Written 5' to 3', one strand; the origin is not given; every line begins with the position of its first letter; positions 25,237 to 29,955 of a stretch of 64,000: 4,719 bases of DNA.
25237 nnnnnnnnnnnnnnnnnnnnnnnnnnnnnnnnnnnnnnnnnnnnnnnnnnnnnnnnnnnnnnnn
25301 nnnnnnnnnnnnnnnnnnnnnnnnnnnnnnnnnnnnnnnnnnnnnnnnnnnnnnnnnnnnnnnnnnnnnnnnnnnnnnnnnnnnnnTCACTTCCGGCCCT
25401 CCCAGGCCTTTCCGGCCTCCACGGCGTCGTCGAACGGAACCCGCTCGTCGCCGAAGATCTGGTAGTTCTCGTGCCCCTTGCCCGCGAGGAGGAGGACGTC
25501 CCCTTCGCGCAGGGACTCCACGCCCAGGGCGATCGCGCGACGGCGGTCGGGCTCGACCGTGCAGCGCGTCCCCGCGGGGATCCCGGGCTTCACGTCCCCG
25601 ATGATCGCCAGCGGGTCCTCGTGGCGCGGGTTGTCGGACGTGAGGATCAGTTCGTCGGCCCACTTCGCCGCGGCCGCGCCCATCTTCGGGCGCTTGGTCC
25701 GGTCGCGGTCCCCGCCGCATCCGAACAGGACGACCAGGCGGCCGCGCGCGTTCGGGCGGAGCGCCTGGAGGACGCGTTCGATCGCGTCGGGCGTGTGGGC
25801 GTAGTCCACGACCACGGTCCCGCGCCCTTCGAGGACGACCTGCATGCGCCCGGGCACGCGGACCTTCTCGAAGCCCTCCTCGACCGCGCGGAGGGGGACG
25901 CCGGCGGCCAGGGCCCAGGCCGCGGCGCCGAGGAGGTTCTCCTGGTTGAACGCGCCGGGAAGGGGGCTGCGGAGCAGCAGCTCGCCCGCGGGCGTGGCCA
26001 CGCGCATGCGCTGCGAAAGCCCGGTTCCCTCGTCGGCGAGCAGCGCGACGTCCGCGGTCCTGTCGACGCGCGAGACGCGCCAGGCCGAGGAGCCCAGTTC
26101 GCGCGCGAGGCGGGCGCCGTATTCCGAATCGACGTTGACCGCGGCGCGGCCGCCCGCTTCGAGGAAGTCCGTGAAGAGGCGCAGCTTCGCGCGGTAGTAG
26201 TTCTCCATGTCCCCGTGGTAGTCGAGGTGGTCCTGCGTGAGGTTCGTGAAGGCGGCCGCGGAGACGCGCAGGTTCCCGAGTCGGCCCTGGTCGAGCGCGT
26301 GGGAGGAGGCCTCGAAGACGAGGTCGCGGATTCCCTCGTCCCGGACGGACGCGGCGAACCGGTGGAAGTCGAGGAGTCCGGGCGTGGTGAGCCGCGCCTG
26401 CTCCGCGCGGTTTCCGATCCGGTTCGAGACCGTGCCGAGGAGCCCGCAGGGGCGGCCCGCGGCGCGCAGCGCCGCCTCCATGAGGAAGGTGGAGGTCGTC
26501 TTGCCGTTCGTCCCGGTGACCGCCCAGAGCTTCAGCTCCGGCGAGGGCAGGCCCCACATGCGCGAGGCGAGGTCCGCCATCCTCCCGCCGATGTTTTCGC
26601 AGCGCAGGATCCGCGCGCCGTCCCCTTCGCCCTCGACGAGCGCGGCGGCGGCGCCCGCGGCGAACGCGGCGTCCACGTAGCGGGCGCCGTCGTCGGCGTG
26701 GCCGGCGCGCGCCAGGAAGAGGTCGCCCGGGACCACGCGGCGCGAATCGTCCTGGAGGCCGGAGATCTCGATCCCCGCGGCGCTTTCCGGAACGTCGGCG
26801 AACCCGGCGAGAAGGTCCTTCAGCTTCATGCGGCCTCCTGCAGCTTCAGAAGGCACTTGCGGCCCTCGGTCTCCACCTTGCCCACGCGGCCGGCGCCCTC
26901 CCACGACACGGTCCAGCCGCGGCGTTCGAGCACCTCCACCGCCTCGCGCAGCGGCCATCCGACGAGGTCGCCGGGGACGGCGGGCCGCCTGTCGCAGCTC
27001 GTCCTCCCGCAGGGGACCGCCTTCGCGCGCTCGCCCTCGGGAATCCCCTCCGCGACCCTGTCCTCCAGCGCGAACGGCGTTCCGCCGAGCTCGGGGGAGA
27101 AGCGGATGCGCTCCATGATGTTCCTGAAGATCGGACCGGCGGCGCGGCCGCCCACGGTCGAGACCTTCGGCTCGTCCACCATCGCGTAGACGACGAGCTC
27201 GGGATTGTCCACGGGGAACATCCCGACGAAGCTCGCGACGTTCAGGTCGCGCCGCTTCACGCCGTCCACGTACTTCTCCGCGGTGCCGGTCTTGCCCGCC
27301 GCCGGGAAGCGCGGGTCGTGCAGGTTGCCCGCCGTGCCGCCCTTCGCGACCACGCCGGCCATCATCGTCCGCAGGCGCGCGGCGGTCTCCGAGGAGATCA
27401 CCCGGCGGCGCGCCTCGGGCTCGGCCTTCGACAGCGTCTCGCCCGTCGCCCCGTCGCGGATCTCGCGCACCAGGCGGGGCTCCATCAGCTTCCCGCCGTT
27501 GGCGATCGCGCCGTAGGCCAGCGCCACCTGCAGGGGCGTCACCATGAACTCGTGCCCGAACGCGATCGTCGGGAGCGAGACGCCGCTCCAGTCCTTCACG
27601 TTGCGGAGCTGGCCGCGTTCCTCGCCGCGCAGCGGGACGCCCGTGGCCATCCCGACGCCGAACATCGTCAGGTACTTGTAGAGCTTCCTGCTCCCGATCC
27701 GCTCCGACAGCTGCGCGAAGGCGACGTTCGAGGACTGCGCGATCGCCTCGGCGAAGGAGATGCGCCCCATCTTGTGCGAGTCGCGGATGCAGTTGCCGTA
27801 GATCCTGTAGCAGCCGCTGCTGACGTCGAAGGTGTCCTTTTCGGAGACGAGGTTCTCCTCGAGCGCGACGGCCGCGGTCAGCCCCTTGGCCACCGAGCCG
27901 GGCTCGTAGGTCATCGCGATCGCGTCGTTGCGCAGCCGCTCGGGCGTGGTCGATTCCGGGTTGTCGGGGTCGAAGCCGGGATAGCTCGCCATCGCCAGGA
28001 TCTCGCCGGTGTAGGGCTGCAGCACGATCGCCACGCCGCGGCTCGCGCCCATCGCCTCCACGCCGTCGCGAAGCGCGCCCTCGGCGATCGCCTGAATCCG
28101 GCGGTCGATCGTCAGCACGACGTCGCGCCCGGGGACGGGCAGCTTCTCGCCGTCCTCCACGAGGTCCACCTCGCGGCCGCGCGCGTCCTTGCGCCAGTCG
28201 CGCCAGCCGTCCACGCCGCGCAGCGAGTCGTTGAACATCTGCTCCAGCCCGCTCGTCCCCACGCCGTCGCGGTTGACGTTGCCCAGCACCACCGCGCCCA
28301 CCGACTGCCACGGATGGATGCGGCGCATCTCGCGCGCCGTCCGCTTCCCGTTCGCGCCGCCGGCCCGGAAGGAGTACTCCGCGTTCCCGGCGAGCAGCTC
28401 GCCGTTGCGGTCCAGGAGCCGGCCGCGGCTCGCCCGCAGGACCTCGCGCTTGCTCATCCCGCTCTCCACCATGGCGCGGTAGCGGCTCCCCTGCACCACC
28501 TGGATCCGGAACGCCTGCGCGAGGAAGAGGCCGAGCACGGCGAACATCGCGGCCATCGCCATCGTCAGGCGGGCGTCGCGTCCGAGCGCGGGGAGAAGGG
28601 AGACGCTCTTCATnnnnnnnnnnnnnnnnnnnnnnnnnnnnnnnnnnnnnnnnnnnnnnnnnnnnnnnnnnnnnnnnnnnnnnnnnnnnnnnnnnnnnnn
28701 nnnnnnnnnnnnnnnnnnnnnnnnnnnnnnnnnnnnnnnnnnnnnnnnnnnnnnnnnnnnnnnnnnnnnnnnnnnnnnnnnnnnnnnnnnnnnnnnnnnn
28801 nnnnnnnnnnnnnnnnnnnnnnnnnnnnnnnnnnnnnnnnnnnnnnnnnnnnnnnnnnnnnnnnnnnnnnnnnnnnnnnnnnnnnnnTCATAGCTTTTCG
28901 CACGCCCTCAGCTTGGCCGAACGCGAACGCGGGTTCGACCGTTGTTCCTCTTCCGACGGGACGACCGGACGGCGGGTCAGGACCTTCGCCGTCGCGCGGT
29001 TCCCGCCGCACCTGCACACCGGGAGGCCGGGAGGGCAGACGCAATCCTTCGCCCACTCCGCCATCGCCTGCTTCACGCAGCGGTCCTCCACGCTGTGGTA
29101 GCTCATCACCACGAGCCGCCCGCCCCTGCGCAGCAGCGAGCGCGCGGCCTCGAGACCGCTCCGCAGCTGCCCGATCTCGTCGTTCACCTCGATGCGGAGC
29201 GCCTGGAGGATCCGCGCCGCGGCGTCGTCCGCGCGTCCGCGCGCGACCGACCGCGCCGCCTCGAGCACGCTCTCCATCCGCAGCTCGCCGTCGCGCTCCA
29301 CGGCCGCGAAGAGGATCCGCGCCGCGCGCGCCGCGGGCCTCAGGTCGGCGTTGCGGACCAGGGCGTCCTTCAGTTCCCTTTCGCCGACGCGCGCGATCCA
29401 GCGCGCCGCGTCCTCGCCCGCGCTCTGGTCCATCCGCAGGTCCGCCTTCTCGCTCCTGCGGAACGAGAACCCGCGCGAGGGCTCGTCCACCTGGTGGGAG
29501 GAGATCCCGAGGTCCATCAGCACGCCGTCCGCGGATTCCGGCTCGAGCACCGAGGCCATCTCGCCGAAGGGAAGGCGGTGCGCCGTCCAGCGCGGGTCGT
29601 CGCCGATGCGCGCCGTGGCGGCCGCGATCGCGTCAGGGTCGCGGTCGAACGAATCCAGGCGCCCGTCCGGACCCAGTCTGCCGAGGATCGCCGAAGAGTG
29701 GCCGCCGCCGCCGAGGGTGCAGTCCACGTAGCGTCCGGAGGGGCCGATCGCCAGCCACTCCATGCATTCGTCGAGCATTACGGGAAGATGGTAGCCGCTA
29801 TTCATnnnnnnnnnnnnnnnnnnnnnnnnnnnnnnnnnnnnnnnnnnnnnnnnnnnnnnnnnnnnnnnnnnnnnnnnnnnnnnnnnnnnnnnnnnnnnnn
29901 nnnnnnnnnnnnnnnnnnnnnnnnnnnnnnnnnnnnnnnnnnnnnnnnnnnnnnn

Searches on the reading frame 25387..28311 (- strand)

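Call 98: search_protein_families(library=pfam, proteins=[window:25387-28311:-], max_evalue=0.0001)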
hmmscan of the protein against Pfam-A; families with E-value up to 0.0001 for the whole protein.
window:25387-28311:- (974 aa): 3 families
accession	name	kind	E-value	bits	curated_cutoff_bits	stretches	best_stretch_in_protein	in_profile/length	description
PF08245.18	Mur_ligase_M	-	5.9e-42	144.3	24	1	598-799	1-199/200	Mur ligase middle domain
PF02875.26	Mur_ligase_C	-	2.6e-32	112.7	28.4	1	821-946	1-127/127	Mur ligase, glutamate ligase domain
PF01225.30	Mur_ligase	-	3.4e-05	24.6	21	1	515-563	1-54/95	Mur ligase family, catalytic domain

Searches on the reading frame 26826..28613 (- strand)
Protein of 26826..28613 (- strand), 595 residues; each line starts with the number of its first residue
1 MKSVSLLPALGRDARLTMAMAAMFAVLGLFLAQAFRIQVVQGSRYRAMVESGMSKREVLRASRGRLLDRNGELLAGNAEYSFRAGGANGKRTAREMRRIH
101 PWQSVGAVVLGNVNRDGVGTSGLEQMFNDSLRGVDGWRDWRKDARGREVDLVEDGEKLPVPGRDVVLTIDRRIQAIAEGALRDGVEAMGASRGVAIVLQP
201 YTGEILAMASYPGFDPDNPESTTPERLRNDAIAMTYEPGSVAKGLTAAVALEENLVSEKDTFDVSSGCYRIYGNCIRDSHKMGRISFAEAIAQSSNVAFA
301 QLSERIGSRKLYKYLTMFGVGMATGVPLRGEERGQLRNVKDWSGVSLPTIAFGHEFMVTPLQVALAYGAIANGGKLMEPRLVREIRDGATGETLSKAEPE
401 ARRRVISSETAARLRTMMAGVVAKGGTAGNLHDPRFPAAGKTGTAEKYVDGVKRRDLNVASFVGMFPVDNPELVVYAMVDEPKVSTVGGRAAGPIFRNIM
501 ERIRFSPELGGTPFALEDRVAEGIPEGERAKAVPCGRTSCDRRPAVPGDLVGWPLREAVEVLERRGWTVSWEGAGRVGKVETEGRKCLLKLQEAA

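Call 56: search_protein_families(library=pfam, proteins=[window:26826-28613:-], max_evalue=0.001)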
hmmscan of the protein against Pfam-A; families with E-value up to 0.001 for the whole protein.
window:26826-28613:- (595 aa): 2 families
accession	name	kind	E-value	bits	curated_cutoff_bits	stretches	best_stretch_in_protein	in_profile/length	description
PF00905.27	Transpeptidase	-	7.1e-72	242.6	22.1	1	193-501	1-299/299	Penicillin binding protein transpeptidase domain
PF03717.20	PBP_dimer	-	5.9e-10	40.3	24.4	1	111-150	138-177/180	Penicillin-binding Protein dimerisation domain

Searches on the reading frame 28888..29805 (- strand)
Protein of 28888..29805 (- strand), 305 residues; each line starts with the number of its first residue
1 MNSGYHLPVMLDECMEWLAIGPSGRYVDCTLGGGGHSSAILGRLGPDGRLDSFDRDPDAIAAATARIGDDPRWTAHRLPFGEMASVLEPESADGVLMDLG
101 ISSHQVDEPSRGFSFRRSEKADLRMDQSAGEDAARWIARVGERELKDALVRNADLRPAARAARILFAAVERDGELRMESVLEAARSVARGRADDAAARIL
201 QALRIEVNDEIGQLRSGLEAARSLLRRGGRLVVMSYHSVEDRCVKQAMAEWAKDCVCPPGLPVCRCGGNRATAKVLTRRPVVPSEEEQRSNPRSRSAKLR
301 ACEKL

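Call 57: search_protein_families(library=pfam, proteins=[window:28888-29805:-], max_evalue=0.001)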
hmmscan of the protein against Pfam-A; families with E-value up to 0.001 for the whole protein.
window:28888-29805:- (305 aa): 1 family
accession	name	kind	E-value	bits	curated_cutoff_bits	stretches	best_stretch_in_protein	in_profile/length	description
PF01795.25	Methyltransf_5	-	7.8e-80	269.1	27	1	5-304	3-308/309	MraW methylase family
